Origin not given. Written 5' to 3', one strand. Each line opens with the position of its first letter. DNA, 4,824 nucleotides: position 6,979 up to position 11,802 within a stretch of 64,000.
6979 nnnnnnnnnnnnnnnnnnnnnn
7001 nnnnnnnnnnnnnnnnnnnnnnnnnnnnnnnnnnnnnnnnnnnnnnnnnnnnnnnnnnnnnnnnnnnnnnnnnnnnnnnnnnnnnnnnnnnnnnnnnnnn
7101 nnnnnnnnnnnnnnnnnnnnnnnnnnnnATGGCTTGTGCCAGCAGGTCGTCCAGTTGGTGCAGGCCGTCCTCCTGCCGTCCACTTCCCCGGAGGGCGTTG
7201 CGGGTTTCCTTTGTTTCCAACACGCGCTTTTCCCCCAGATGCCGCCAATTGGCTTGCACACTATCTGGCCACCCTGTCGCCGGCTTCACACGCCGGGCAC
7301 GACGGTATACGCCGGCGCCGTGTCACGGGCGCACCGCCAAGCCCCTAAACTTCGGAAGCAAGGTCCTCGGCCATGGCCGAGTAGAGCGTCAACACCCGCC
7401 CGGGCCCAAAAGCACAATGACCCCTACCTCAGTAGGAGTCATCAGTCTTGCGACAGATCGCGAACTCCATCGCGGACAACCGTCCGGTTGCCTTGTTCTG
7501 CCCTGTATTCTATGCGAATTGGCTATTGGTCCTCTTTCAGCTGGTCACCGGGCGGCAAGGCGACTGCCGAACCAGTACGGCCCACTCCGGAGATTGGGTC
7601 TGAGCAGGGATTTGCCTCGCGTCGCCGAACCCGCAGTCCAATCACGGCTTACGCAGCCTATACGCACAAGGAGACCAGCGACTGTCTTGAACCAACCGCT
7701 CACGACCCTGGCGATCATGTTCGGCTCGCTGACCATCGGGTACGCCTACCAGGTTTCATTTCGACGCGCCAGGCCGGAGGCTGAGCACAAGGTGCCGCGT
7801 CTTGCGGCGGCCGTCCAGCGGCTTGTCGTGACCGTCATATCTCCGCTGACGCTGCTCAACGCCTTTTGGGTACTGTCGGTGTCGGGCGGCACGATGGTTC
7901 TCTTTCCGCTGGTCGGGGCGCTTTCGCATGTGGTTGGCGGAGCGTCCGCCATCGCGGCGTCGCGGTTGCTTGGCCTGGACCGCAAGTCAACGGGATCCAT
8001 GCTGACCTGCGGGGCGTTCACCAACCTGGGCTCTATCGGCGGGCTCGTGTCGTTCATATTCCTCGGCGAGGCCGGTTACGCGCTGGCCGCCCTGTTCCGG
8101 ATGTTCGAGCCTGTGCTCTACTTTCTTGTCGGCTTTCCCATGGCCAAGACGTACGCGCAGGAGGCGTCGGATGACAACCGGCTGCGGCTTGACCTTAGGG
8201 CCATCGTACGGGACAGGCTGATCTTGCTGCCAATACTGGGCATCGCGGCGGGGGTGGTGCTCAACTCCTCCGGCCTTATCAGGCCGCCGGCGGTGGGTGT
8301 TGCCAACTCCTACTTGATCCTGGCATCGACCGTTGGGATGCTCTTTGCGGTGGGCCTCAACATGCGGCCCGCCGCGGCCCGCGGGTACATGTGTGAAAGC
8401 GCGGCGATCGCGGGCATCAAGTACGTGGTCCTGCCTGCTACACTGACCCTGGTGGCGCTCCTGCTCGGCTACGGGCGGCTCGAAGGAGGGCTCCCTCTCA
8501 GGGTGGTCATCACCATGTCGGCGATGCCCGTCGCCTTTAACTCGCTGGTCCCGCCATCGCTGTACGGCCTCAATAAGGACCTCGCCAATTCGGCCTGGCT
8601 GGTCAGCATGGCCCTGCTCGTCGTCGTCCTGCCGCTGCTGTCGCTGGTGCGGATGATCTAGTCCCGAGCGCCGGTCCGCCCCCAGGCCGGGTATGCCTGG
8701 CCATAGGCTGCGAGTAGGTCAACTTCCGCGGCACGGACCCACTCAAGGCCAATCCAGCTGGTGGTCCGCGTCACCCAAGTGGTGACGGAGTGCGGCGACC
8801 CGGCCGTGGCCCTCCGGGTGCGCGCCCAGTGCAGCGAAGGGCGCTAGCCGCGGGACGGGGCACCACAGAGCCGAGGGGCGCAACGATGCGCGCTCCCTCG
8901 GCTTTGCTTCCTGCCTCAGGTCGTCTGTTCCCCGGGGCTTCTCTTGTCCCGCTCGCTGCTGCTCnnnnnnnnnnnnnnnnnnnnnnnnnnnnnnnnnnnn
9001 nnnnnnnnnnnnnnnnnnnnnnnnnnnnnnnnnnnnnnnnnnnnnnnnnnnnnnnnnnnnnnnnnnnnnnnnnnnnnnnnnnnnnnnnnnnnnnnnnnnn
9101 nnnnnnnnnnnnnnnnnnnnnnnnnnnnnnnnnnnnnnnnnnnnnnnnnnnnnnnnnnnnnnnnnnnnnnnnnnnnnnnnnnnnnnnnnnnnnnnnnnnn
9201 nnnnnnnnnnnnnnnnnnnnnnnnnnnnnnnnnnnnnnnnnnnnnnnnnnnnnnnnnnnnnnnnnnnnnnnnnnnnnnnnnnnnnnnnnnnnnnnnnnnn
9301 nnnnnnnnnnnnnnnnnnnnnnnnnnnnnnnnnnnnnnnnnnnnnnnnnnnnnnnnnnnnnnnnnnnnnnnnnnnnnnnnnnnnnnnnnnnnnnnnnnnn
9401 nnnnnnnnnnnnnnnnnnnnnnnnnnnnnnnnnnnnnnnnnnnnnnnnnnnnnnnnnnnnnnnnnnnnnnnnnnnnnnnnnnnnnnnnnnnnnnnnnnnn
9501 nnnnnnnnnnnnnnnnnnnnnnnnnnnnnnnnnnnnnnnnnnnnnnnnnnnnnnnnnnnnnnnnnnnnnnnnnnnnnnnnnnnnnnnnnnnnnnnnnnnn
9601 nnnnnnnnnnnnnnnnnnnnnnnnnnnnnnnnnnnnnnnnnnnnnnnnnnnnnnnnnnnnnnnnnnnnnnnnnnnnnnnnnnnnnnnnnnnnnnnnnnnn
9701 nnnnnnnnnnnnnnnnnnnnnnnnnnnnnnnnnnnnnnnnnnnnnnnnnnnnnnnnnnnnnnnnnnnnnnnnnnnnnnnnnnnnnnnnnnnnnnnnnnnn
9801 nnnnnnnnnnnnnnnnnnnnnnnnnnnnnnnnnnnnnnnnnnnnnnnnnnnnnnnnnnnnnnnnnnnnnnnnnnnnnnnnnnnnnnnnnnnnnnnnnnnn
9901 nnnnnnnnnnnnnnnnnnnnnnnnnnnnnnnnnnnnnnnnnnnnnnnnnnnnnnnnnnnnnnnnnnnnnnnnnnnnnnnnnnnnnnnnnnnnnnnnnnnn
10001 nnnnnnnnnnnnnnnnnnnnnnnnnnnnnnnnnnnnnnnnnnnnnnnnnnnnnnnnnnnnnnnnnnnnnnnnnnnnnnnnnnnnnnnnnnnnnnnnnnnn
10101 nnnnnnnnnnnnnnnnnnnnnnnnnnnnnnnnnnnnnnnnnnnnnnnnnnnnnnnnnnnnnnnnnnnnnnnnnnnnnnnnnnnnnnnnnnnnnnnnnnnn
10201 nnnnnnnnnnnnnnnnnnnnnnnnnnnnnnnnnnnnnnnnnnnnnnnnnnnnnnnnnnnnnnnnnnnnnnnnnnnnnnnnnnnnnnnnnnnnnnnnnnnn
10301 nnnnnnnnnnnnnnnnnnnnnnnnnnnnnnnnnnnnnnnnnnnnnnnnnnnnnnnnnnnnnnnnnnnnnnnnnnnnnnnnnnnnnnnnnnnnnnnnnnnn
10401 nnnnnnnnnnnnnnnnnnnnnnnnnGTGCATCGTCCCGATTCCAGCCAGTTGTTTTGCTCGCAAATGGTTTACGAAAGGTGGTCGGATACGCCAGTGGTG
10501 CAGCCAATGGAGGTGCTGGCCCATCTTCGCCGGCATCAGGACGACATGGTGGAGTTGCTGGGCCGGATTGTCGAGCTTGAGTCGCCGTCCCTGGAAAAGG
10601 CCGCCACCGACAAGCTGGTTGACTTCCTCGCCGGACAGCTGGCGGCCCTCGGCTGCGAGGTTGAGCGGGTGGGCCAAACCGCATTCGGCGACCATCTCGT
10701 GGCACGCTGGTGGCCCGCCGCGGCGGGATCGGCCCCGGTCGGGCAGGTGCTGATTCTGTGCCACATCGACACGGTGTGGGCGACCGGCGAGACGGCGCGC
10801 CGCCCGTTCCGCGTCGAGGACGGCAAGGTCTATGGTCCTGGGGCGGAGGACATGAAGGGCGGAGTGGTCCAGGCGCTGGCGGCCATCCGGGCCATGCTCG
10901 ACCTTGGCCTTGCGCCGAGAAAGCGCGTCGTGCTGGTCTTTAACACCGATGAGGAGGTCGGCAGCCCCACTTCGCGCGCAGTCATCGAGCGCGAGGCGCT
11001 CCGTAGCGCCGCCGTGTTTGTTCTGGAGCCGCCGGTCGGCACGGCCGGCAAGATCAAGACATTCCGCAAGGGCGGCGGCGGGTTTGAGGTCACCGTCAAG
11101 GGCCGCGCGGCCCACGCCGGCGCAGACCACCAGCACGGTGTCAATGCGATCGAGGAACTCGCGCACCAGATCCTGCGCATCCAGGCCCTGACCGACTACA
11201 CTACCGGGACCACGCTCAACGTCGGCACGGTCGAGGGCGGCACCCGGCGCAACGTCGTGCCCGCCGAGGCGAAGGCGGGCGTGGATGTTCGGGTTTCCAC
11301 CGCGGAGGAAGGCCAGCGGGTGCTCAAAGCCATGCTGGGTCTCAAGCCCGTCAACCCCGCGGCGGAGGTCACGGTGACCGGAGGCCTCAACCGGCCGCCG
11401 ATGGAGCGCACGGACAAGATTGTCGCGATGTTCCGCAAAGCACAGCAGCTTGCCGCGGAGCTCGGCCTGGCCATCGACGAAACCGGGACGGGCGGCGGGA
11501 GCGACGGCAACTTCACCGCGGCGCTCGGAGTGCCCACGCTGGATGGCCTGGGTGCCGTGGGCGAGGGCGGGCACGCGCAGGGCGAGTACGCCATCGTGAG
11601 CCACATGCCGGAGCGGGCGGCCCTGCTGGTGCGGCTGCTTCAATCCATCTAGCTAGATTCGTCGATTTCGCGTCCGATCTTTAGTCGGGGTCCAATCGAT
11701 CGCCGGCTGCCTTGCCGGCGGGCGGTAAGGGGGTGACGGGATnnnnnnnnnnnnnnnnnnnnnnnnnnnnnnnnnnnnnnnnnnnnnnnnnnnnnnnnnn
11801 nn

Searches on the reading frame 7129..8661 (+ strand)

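Call 74: search_protein_families(library=pfam, proteins=[window:7129-8661:+], max_evalue=0.0001)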
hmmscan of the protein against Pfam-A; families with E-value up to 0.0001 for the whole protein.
window:7129-8661:+ (510 aa): 1 family
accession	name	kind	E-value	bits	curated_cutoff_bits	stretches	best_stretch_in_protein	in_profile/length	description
PF03547.23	Mem_trans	-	9.8e-06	24.8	25.7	0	369-504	206-342/343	Membrane transport protein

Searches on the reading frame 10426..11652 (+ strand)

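Call 74: search_protein_families(library=pfam, proteins=[window:10426-11652:+], max_evalue=0.0001)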
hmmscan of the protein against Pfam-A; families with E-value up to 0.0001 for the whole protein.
window:10426-11652:+ (408 aa): 3 families
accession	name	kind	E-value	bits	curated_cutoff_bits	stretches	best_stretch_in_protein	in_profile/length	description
PF01546.33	Peptidase_M20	-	4.7e-31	108.7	24.6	1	111-406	3-205/206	Peptidase family M20/M25/M40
PF07687.19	M20_dimer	-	2.4e-23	82.6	21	1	214-303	3-95/107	Peptidase dimerisation domain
PF04389.22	Peptidase_M28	-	4e-09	36.9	21.3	1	102-226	9-116/193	Peptidase family M28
